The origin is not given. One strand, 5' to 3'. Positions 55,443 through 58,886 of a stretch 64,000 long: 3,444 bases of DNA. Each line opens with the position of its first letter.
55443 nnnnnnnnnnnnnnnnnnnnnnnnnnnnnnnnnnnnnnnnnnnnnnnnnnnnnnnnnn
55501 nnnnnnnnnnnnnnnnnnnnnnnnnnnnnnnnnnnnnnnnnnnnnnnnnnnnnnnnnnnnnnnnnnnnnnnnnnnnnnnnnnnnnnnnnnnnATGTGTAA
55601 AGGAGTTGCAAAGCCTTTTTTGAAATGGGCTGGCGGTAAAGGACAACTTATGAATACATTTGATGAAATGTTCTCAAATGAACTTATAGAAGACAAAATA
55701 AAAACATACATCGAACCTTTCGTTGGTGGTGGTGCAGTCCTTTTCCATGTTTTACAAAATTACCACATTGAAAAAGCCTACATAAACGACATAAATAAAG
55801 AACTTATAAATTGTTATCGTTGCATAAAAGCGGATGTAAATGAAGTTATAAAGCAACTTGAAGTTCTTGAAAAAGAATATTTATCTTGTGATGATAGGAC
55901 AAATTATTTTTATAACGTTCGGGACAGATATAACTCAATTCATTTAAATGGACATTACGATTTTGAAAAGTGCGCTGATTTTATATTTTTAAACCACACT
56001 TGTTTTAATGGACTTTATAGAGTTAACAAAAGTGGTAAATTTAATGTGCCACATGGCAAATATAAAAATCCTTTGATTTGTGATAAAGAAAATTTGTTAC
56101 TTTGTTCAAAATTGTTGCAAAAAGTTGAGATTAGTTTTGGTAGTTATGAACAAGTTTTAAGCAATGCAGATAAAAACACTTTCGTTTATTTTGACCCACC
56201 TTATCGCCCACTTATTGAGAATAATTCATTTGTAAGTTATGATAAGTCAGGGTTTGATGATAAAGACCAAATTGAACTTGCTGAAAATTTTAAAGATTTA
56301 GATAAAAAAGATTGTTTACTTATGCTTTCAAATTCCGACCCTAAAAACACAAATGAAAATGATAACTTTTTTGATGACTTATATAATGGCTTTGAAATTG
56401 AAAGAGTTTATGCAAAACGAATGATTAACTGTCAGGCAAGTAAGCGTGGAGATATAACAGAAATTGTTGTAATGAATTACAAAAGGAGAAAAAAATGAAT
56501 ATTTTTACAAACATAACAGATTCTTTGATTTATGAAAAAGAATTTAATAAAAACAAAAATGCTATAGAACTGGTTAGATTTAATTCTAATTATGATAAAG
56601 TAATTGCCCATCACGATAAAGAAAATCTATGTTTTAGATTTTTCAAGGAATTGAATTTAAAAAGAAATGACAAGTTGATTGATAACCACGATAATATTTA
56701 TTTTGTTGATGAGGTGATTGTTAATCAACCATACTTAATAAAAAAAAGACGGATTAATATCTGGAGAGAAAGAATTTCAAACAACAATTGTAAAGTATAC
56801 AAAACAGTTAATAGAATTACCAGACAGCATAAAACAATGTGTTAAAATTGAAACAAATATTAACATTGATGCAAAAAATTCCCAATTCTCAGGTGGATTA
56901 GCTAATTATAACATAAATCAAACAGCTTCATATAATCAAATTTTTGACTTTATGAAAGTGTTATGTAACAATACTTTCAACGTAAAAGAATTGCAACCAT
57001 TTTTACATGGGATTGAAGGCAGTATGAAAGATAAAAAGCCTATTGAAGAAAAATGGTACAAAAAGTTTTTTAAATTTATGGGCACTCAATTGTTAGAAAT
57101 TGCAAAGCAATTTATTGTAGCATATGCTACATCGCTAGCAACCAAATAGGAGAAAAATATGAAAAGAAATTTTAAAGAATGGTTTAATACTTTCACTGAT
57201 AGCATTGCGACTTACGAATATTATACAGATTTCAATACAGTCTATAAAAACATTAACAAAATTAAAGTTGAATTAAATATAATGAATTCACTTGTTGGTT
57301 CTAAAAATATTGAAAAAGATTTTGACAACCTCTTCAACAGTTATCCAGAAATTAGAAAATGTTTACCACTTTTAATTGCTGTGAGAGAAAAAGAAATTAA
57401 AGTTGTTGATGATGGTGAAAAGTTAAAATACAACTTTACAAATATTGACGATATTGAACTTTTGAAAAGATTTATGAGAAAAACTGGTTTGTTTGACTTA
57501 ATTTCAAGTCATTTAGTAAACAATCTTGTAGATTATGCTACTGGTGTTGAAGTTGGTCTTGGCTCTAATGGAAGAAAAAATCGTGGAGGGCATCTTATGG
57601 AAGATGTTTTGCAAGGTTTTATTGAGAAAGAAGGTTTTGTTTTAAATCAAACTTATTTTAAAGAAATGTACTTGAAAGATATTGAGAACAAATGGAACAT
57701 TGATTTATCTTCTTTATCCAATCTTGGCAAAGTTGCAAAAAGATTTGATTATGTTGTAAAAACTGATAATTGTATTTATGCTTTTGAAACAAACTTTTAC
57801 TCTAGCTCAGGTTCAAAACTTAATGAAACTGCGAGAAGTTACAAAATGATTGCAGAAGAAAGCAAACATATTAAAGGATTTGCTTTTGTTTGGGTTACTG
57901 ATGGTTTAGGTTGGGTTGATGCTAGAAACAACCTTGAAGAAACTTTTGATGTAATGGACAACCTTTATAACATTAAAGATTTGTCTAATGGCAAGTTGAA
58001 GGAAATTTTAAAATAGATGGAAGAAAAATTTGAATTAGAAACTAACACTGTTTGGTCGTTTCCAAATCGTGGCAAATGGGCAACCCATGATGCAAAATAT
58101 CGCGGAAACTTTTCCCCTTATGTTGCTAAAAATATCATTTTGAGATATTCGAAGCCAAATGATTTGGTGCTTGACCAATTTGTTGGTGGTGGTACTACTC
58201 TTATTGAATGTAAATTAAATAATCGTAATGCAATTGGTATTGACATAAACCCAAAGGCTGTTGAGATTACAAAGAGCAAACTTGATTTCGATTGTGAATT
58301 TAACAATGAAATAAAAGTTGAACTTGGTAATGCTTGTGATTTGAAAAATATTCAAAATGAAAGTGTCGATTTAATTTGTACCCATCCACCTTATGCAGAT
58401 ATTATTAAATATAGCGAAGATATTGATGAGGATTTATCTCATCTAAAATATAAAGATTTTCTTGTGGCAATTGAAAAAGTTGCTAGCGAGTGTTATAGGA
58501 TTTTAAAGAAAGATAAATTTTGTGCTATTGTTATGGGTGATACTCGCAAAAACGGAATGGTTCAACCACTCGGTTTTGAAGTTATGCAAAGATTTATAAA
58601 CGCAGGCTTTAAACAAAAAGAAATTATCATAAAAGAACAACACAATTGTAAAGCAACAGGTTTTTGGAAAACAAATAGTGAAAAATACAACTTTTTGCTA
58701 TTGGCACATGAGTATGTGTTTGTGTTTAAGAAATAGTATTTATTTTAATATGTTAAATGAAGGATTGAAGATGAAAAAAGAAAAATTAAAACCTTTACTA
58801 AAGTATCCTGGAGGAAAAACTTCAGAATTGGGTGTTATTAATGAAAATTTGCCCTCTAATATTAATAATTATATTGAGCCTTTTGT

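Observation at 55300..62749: AT-rich single-operon defence island: DpnII-type R-M with three methyltransferases plus extra modules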

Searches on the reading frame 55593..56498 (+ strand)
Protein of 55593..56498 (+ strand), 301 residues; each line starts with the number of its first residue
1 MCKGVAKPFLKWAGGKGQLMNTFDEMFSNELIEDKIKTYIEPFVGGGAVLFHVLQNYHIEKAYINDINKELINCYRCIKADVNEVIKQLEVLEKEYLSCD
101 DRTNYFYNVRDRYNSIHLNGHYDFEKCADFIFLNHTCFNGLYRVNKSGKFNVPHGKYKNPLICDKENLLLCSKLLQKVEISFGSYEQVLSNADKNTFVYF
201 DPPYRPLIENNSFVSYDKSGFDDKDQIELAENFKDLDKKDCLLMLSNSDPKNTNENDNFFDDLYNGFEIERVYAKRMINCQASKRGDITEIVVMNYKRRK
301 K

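Call 4: search_protein_families(library=pfam, proteins=[window:55593-56498:+], max_evalue=0.01)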
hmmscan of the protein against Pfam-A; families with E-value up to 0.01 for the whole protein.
window:55593-56498:+ (301 aa): 2 families
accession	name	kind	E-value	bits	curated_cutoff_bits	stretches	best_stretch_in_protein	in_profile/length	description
PF02086.21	MethyltransfD12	-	2e-62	211.6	22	1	12-278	1-253/253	D12 class N6 adenine-specific DNA methyltransferase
PF21186.2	DUF6852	-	0.0064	17.6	27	0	222-275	5-59/71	Domain of unknown function (DUF6852)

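Call 5: search_protein_families(library=padloc, proteins=[window:55593-56498:+], max_evalue=0.01)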
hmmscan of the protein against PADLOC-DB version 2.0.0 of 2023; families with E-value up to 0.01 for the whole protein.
window:55593-56498:+ (301 aa): 20 families
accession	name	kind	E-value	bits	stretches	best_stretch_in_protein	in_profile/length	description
PDLC03735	oMTase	-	5e-97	322.7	1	4-298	5-284/284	orphan methyltransferase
PDLC03294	MTase_II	-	6.8e-94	312.5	1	6-296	4-271/272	Type II methyltransferase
PDLC03261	MTase_II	-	2.7e-61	205.7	1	5-297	23-289/643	Type II methyltransferase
PDLC03729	oMTase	-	6.6e-60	200.9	1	7-297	5-270/275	orphan methyltransferase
PDLC03266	MTase_II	-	2.3e-56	189.3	1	3-292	11-280/285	Type II methyltransferase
PDLC03247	MTase_II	-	1.8e-28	97.5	1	9-297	5-266/282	Type II methyltransferase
PDLC03264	MTase_II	-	5.5e-27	92.8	1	33-298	34-285/306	Type II methyltransferase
PDLC03383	MTase_II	-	6.7e-26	89.4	1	9-300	21-317/318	Type II methyltransferase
PDLC03302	MTase_II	-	9.4e-23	78.8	1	9-206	362-544/626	Type II methyltransferase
PDLC03344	MTase_II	-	3.2e-21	73.8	1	6-168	3-151/154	Type II methyltransferase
PDLC03349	MTase_II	-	7.1e-21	72.7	2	90-245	158-310/374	Type II methyltransferase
PDLC03287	MTase_II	-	1.3e-20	71.7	1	7-299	364-644/646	Type II methyltransferase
PDLC04018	PD-Lambda-5_B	-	4.6e-17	60.2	1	10-236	8-225/291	-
PDLC03717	oMTase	-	5e-16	56.9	1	7-300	3-270/285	orphan methyltransferase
PDLC03341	MTase_II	-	3.3e-13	47.8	1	36-205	41-203/316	Type II methyltransferase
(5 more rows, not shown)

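Call 6: search_protein_families(library=ncbifam, proteins=[window:55593-56498:+], max_evalue=0.01)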
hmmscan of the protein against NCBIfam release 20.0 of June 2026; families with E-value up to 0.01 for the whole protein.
window:55593-56498:+ (301 aa): 3 families
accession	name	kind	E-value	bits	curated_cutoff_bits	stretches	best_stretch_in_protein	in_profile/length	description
TIGR00571.1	dam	subfamily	2.1e-83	280.1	114.85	1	7-295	2-267/267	Dam family site-specific DNA-(adenine-N6)-methyltransferase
NF008152.0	PRK10904.1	equivalog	1e-42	146.4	441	1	7-294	5-267/271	adenine-specific DNA-methyltransferase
NF011528.0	PRK14968.1-2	equivalog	0.0019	17.8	171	0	198-227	111-140/205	putative methyltransferase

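Call 79: search_solved_structures(query=window:55593-56498:+, max_evalue=0.00001)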
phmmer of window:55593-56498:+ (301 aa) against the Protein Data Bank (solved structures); distinct sequences matched with E-value up to 0.00001: 7.
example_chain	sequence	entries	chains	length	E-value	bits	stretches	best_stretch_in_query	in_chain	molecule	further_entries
2dpm_A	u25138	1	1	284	1.4e-53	185.4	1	5-297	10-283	PROTEIN (ADENINE-SPECIFIC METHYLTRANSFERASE DPNII 1)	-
2g1p_A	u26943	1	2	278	1.9e-29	106.1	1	7-255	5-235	DNA adenine methylase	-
4rtj_A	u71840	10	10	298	2.2e-29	105.8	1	7-255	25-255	DNA adenine methylase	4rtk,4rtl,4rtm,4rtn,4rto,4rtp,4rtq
4gol_D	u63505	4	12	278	4.8e-29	104.8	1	7-255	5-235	DNA adenine methylase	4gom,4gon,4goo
4gbe_D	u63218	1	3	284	4.9e-29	104.7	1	7-255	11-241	DNA adenine methylase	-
2ore_D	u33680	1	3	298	5.7e-29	104.5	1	7-255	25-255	DNA adenine methylase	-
7m6b_B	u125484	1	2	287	3.2e-14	56.1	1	35-297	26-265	Site-specific DNA-methyltransferase (adenine-specific)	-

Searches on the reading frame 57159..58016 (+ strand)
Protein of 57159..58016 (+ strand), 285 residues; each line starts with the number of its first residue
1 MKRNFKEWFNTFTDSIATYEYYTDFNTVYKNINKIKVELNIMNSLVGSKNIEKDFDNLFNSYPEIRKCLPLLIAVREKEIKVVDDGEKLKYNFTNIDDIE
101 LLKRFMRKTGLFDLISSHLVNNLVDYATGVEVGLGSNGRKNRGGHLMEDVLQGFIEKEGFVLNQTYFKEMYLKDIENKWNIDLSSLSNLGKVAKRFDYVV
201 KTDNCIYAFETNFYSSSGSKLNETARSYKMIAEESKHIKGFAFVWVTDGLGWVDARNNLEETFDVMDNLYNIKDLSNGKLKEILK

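Call 4: search_protein_families(library=pfam, proteins=[window:57159-58016:+], max_evalue=0.01)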
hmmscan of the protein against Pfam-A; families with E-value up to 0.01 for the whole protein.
window:57159-58016:+ (285 aa): 2 families
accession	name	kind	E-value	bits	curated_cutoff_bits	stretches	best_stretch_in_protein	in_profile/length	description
PF04556.18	DpnII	-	1.8e-102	342.9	23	1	4-281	1-277/278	DpnII restriction endonuclease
PF23916.1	TIM-barrel_EndoS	-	0.0097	16.1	27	0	209-262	165-218/238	Endo-beta-N-acetylglucosaminidase EndoS TIM-barrel domain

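Call 5: search_protein_families(library=padloc, proteins=[window:57159-58016:+], max_evalue=0.01)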
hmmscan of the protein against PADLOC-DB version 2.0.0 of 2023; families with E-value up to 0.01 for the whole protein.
window:57159-58016:+ (285 aa): 2 families
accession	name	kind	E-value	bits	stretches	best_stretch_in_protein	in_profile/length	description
PDLC03548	REase_II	-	7.6e-96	318.9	1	2-285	4-289/290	Type II restriction enzyme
PDLC03569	REase_II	-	1.4e-23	82.1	1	93-284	12-204/205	Type II restriction enzyme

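Call 6: search_protein_families(library=ncbifam, proteins=[window:57159-58016:+], max_evalue=0.01)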
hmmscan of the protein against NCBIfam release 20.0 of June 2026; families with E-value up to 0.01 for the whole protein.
window:57159-58016:+ (285 aa): 0 families

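Call 14: find_encoding_contigs(protein=window:57159-58016:+, flank=10000, max_places=10)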
Protein window:57159-58016:+ (285 aa): no gene with exactly this product is on record in the collection.

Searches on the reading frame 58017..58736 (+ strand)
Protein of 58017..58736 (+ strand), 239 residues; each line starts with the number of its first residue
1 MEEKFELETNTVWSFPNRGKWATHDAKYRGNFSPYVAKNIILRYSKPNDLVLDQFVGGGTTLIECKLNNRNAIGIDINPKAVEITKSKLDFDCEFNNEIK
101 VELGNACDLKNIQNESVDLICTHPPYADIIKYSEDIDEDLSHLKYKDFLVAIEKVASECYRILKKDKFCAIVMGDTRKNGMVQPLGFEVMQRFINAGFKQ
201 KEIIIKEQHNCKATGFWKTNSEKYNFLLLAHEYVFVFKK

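Call 4: search_protein_families(library=pfam, proteins=[window:58017-58736:+], max_evalue=0.01)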
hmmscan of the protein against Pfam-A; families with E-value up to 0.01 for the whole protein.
window:58017-58736:+ (239 aa): 8 families
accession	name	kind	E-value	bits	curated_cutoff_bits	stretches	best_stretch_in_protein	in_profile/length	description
PF01555.25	N6_N4_Mtase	-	2e-31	110.1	26.7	2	6-86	137-220/221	DNA methylase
PF01170.24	UPF0020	-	7.9e-09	35.9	22.3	1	46-157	27-157/197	RMKL-like, methyltransferase domain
PF08241.18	Methyltransf_11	-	1.3e-05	26.1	21.2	1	57-122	6-66/95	Methyltransferase domain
PF13649.12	Methyltransf_25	-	4e-05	24.6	27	1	51-122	1-70/97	Methyltransferase domain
PF03602.21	Cons_hypoth95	-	7.4e-05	22.9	24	1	47-138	41-135/182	Conserved hypothetical protein 95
PF02475.24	TRM5-TYW2_MTfase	-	0.00013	22.3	28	1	40-109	29-99/164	TRM5/TYW2 methyltransferase domain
PF13847.12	Methyltransf_31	-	0.00015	22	27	1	47-171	3-109/145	Methyltransferase domain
PF09445.16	Methyltransf_15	-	0.00029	20.9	22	1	50-145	3-100/165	RNA cap guanine-N2 methyltransferase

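Call 5: search_protein_families(library=padloc, proteins=[window:58017-58736:+], max_evalue=0.01)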
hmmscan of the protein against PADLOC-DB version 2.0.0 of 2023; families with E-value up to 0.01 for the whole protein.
window:58017-58736:+ (239 aa): 71 families (the best 25 are shown)
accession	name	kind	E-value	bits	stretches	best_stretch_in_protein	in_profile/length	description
PDLC03376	MTase_II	-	1.9e-107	356.7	1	3-239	12-249/249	Type II methyltransferase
PDLC03351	MTase_II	-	2e-47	160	1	7-239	106-347/348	Type II methyltransferase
PDLC03353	MTase_II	-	9.7e-39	131.5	2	99-239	10-149/260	Type II methyltransferase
PDLC03350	MTase_II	-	6.9e-26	89.4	2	101-239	59-192/312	Type II methyltransferase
PDLC03299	MTase_II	-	3.8e-23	80.4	2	11-99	179-267/296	Type II methyltransferase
PDLC03325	MTase_II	-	2.5e-22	77.2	2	10-89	54-133/426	Type II methyltransferase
PDLC03387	MTase_II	-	5.3e-21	73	2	21-92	203-278/289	Type II methyltransferase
PDLC03371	MTase_II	-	9.2e-21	72.5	1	6-90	172-253/260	Type II methyltransferase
PDLC03380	MTase_II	-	1.7e-19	68.3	1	9-89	16-98/393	Type II methyltransferase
PDLC03283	MTase_II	-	4.7e-18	63.6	2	36-99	218-281/352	Type II methyltransferase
PDLC03239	MTase_II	-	1.2e-17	61.8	1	23-88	65-133/442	Type II methyltransferase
PDLC03339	MTase_II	-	1.1e-15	55.3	1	10-90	192-272/399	Type II methyltransferase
PDLC03369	MTase_II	-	2e-15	54.5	1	19-96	113-189/532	Type II methyltransferase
PDLC03224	MTase_II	-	2.1e-15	54.6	2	16-88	61-134/481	Type II methyltransferase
PDLC03363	MTase_II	-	4.9e-15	53.7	1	23-131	51-164/294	Type II methyltransferase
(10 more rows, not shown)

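Call 6: search_protein_families(library=ncbifam, proteins=[window:58017-58736:+], max_evalue=0.01)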
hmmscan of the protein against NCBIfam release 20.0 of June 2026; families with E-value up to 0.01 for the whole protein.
window:58017-58736:+ (239 aa): 18 families
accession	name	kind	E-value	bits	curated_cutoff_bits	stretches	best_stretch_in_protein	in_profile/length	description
NF008572.0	PRK11524.1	equivalog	1.3e-15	57.3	292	2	96-174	12-86/294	adenine-specific DNA-methyltransferase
TIGR01177.1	TIGR01177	hypoth_equivalog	1.1e-11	44.7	316.55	1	44-193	179-315/330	TIGR01177 family methyltransferase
NF011529.0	PRK14968.1-3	equivalog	4.1e-09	36.1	162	1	45-180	32-163/198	putative methyltransferase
NF010253.0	PRK13699.1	subfamily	1.2e-08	34.9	244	2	103-194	6-96/226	DNA methyltransferase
NF050803.1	DnaMtaseCcrMCaul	equivalog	3.5e-07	29.5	830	1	38-91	196-249/350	adenine-specific DNA-methyltransferase CcrM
NF047732.1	tRNAMtaseTrm5bMeth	equivalog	2.7e-06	26.6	500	1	38-127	189-273/337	tRNA (guanine(37)-N1)-methyltransferase Trm5b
NF040721.1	Trm14_Arch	equivalog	6.7e-06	25.5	280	1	72-162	247-330/370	tRNA (guanine(6)-N2)-methyltransferase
TIGR02987.1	met_A_Alw26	exception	8.8e-06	24.7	353.5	1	69-162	63-160/523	Alw26I/Eco31I/Esp3I family type II restriction adenine-specific DNA-methyltransferase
TIGR03534.1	RF_mod_PrmC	equivalog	1.2e-05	24.9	199.1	1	49-180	88-226/253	peptide chain release factor N(5)-glutamine methyltransferase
TIGR00537.1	hemK_rel_arch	hypoth_equivalog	4.9e-05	23.1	87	1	42-171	15-138/179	HemK2/MTQ2 family protein methyltransferase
NF011528.0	PRK14968.1-2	equivalog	9.7e-05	22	171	1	46-141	37-132/205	putative methyltransferase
TIGR00536.1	hemK_fam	subfamily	0.0001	21.5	115.5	1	45-135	112-201/286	HemK family protein methyltransferase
NF043040.1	corrin_prot_MT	hypoth_equivalog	0.00013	21.5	180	1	36-121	30-115/216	corrinoid protein-associated methyltransferase CpaM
TIGR01934.1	MenG_MenH_UbiE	subfamily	0.0002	20.7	158.35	0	46-120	38-110/223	ubiquinone/menaquinone biosynthesis methyltransferase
NF002421.0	PRK01544.1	equivalog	0.00043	19.1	567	1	59-166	150-254/524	bifunctional peptide chain release factor N(5)-glutamine methyltransferase PrmC/tRNA (guanosine(46)-N7)-methyltransferase TrmB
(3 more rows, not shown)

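Call 78: search_solved_structures(query=window:58017-58736:+, max_evalue=0.001)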
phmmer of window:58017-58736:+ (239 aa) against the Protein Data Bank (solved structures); distinct sequences matched with E-value up to 0.001: 10.
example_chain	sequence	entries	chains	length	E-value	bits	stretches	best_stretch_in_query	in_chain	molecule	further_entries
2zie_A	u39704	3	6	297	1.6e-12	50.7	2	103-210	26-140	Putative modification methylase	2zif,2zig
5hek_A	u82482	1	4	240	5.9e-08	35.8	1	36-95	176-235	Adenine specific DNA methyltransferase (DpnA)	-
5hfj_A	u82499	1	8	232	1.9e-07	34.1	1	36-90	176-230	Adenine specific DNA methyltransferase (DpnA)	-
1g60_A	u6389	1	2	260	3e-07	33.5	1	38-82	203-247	Adenine-specific Methyltransferase MboIIA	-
8s9n_A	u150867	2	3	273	4.3e-05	26.4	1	27-84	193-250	DNA cytosine-N4 methyltransferase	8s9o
8s9m_A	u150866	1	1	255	4.3e-05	26.4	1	27-84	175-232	DNA cytosine-N4 methyltransferase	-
5e71_A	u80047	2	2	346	4.9e-05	26.2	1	33-129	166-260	N2, N2-dimethylguanosine tRNA methyltransferase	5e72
9c3u_A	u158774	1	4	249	6.9e-05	25.7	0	36-84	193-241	Methyltransferase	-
8urk_A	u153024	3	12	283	9.2e-05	25.3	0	36-84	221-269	Methyltransferase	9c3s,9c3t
2yx1_A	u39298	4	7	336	0.00014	24.8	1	40-127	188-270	Hypothetical protein MJ0883 | Uncharacterized protein MJ0883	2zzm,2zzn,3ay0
